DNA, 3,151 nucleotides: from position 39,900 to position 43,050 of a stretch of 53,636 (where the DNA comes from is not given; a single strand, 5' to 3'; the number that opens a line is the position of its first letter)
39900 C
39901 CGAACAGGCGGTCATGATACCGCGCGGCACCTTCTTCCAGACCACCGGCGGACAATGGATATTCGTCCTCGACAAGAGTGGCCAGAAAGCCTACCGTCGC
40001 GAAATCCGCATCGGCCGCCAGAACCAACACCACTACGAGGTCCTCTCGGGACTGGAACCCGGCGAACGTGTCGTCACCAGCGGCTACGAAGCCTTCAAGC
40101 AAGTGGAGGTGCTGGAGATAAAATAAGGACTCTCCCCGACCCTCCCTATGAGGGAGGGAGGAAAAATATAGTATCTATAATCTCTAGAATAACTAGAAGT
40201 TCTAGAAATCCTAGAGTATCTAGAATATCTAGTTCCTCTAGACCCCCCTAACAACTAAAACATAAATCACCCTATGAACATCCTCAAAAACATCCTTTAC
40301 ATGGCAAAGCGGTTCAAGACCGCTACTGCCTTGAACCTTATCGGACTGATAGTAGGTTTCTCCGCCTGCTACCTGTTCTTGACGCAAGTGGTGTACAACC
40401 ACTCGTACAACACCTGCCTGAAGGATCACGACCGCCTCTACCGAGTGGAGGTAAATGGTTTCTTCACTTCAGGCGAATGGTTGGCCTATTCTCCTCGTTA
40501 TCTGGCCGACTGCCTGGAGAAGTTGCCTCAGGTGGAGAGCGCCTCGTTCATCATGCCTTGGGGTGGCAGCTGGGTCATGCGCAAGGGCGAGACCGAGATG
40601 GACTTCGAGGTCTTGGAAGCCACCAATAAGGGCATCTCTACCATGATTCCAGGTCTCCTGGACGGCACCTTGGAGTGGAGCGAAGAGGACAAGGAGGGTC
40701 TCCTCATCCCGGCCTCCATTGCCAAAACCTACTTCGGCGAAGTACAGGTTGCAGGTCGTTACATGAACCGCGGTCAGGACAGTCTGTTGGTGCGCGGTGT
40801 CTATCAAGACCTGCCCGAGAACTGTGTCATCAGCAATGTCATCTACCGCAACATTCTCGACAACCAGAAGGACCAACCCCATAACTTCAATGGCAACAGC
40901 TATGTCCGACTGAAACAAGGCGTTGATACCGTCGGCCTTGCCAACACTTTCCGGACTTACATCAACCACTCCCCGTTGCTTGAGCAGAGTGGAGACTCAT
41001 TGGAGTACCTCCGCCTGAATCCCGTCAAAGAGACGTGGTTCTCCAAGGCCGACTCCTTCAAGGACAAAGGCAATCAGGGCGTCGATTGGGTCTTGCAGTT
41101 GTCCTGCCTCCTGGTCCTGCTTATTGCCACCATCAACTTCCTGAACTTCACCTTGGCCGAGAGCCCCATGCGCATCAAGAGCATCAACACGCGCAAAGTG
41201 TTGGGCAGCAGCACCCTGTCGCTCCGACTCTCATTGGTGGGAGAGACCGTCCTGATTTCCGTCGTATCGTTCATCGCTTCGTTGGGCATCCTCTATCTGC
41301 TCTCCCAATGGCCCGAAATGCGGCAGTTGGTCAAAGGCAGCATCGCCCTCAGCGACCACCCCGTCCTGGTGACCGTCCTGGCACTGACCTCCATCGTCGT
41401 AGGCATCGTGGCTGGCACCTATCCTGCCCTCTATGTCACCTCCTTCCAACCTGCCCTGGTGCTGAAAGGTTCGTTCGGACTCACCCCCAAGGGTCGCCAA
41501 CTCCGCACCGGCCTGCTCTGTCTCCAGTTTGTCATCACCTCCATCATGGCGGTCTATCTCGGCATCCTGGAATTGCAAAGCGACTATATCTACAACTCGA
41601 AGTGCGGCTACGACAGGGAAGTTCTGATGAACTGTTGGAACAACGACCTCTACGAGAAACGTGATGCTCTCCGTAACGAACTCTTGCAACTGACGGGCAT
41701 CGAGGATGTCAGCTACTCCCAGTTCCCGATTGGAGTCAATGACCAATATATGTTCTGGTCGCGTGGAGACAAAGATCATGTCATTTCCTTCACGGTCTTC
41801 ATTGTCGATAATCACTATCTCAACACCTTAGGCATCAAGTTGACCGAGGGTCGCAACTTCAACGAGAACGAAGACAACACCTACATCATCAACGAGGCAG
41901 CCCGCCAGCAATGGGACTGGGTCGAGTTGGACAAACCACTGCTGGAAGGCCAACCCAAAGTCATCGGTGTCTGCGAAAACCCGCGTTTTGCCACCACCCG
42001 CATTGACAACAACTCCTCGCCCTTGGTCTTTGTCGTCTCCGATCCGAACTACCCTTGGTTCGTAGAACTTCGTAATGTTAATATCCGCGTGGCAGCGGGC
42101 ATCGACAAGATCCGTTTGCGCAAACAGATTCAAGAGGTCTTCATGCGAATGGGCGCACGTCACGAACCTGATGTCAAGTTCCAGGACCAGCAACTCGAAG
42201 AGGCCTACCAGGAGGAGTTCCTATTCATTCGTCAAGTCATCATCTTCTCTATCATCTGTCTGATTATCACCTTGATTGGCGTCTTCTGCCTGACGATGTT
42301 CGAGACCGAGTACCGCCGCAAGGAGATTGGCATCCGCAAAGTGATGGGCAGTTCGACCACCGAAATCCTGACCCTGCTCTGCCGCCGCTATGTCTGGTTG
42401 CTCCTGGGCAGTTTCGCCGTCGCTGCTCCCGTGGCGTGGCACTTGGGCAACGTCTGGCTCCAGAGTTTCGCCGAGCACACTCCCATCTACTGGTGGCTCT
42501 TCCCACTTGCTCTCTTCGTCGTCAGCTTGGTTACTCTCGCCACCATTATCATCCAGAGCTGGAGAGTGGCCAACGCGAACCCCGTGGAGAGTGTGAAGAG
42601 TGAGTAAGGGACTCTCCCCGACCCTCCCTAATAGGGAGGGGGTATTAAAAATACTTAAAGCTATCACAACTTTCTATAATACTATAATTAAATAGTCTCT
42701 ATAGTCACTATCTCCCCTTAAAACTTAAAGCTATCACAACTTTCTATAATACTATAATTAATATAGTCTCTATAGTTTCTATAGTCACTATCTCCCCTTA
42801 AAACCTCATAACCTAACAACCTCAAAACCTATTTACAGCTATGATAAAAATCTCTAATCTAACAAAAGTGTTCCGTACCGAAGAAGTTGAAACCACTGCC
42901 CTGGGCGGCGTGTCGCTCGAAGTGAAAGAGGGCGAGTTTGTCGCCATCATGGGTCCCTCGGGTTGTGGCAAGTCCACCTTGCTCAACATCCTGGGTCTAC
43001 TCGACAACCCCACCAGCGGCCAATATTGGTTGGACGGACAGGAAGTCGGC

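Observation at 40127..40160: GC-rich hairpin element (H element) that begins exactly at stop codons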

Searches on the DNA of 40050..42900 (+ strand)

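Call 30: search_rna_families(source=window, start=40050, end=42900, threshold=evalue, max_evalue=10)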
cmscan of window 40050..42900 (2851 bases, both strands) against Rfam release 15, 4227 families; matches with E-value up to 10: 5.
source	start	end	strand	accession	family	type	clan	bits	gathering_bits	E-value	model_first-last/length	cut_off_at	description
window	40130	40165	-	RF01329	CRISPR-DR15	Gene; CRISPR;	-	19.8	36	1.2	1-37/37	no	CRISPR RNA direct repeat element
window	40135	40164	-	RF03520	mir-3059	Gene; miRNA;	-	19.8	88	1.4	1-59/59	no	mir-3059 microRNA precursor family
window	41804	41824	-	RF01325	CRISPR-DR12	Gene; CRISPR;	-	18.9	37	1.7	1-30/30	no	CRISPR RNA direct repeat element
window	40884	40916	-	RF01337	CRISPR-DR24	Gene; CRISPR;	-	16.9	35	9.6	1-30/30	no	CRISPR RNA direct repeat element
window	41515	41581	-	RF00289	SNORND104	Gene; snRNA; snoRNA; CD-box;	CL00077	15.1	40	4.1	1-70/70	no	Small nucleolar RNA SNORD104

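Call 49: search_dna_similar(query=window:40118-40175:+, collection=phages, mode=distant, max_evalue=0.01, max_rows=15)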
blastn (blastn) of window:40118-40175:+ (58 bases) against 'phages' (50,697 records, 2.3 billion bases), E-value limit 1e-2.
No match.

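Call 50: search_dna_similar(query=window:40118-40175:+, collection=plasmids, mode=distant, max_evalue=0.01, max_rows=15)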
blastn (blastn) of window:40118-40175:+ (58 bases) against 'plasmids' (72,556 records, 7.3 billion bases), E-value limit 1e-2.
No match.

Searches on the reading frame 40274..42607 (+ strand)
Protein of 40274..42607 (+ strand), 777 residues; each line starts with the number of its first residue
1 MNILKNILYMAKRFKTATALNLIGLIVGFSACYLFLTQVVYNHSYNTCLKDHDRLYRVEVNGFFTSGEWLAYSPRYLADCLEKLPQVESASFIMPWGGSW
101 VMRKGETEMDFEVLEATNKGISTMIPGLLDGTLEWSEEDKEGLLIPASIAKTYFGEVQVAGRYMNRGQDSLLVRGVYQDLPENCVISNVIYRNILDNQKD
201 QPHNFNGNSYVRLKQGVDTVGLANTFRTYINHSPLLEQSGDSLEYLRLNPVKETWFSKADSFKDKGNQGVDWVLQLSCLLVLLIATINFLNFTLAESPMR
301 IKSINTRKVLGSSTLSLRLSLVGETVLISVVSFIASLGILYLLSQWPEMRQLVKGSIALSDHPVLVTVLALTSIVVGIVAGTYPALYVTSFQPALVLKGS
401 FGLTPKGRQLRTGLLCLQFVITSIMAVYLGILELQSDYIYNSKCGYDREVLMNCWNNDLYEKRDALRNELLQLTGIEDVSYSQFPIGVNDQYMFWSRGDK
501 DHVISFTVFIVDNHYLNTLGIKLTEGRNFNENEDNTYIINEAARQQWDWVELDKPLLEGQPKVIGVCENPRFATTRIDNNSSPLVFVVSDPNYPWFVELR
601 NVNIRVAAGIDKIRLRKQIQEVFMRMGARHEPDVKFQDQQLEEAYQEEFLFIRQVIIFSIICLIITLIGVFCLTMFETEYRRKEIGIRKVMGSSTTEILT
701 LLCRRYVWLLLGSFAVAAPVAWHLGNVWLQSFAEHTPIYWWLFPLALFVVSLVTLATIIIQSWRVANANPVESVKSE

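Call 13: search_protein_families(library=pfam, proteins=[window:40274-42607:+])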
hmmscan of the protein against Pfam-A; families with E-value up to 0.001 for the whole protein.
window:40274-42607:+ (777 aa): 2 families
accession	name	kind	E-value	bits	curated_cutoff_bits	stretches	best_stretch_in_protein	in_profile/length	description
PF02687.27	FtsX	-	9.7e-25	87.4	25.5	2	656-770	1-120/120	FtsX-like permease C-terminal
PF12704.14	MacB_PCD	-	4.4e-11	43.9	27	1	18-223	1-201/207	MacB-like periplasmic core domain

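Call 17: find_related_loci(query=window:40274-42607:+, collection=genome_contigs, flank=4000)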
Query window:40274-42607:+ (777 aa) in genome_contigs; peptide patterns used: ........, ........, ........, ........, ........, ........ (x = any residue, [..] = any of these).
77 stretches matched a pattern; 41 encode a relative of the query (tblastn E <= 1e-3); 39 distinct loci.
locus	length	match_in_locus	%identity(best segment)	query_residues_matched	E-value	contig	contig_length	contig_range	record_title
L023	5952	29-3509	43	4-777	0e+0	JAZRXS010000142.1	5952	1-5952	MAG: Prevotella sp. isolate T1900044950_TA20190003.MAGScoT_cleanbin_000126 SGB_3608_k141_731589, whole genome shotgun se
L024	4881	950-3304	42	4-777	0e+0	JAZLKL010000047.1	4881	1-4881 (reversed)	MAG: Bacteroidaceae bacterium isolate T1900044959_TA20190016.MAGScoT_cleanbin_000039 SGB_3914_k141_1231903, whole genome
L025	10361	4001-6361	39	4-777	0e+0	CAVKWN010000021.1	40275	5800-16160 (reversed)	Lachnospiraceae bacterium isolate H07689-L1_cleanbin_000006 genome assembly, contig: Spades_H07689-L1_contig_506, whole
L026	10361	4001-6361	39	4-777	0e+0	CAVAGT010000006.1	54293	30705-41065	Lachnospiraceae bacterium isolate SRR8978296_cleanbin_000001 genome assembly, contig: Spades_SRR8978296_contig_15, whole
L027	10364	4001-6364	39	3-777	0e+0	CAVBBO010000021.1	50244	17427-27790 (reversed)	Escherichia coli isolate H07663-L1_cleanbin_000005 genome assembly, contig: Spades_H07663-L1_contig_352, whole genome sh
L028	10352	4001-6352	40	4-777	0e+0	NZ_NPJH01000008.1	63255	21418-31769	Prevotella sp. P3-122 contig8, whole genome shotgun sequence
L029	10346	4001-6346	37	3-777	1e-176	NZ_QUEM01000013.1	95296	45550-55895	Bacteroides sp. OF04-15BH OF04-15BH.Scaf13, whole genome shotgun sequence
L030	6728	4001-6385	38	4-777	2e-176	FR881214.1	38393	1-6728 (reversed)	Bacteroides sp. CAG:530 genomic scaffold, scf216, whole genome shotgun sequence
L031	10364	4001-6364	39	3-777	1e-172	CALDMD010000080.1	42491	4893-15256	MAG TPA_asm: uncultured Prevotella sp. isolate SRR1747041_bin.42_CONCOCT_v1.1_MAG genome assembly, contig: ERZ808270.163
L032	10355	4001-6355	37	3-777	5e-172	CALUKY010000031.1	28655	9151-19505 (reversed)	MAG: uncultured Paraprevotella sp. isolate BRZ_QH__bin2 genome assembly, contig: BRZ_QH__NODE_1682_length_28655_cov_22.6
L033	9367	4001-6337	37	3-774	2e-171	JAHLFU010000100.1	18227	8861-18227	MAG: Candidatus Paraprevotella stercoravium isolate G3-2149 G3M40__C93343_L18227, whole genome shotgun sequence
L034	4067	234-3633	38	4-777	5e-175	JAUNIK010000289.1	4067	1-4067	MAG: Prevotellaceae bacterium isolate S28M_St_metabat_57 NODE_14308_length_4067_cov_7.378863, whole genome shotgun seque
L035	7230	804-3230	37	4-777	1e-165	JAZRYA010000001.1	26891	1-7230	MAG: Bacteroidaceae bacterium isolate T1900044950_TA20190003.MAGScoT_cleanbin_000057 SGB_3600_k141_126889, whole genome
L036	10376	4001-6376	40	1-777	0e+0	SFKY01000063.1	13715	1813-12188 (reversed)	MAG: Bacteroidales bacterium isolate W2P1.035 Contig2004, whole genome shotgun sequence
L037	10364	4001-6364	38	3-777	5e-164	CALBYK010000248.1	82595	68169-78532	MAG TPA_asm: uncultured Prevotella sp. isolate SRR1747057_bin.11_CONCOCT_v1.1_MAG genome assembly, contig: ERZ808289.45,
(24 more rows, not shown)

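Call 19: find_encoding_contigs(protein=window:40274-42607:+, flank=3000, max_places=8)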
Protein window:40274-42607:+ (777 aa): 2 contigs read that carry it; 2 places shown.
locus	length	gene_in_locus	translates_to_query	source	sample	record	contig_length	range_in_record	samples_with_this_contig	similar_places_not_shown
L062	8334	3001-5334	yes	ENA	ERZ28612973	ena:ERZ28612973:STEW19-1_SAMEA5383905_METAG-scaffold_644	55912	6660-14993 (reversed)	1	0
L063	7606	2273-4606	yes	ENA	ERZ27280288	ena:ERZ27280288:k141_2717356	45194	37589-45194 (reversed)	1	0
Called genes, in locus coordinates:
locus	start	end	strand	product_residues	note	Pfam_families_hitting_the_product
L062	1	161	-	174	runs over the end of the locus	PF00072:Response_reg, PF02954:HTH_8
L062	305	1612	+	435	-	-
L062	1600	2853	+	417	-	PF25917:BSH_RND (faint), PF25984:BSH_YknX (weak), PF25967:RND-MFP_C, PF25975:CzcB_C (weak)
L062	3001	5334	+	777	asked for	PF12704:MacB_PCD (faint), PF02687:FtsX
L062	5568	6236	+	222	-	PF00005:ABC_tran, PF13304:AAA_21 (faint)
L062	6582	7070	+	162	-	PF04542:Sigma70_r2, PF08281:Sigma70_r4_2, PF04545:Sigma70_r4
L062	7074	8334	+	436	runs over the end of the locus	-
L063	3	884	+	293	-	?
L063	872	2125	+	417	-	PF25917:BSH_RND (faint), PF25984:BSH_YknX (weak), PF25967:RND-MFP_C, PF25975:CzcB_C (weak)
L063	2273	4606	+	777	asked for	PF12704:MacB_PCD (faint), PF02687:FtsX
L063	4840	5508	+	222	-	PF00005:ABC_tran, PF13304:AAA_21 (faint)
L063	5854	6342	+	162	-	PF04542:Sigma70_r2, PF08281:Sigma70_r4_2, PF04545:Sigma70_r4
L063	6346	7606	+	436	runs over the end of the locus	-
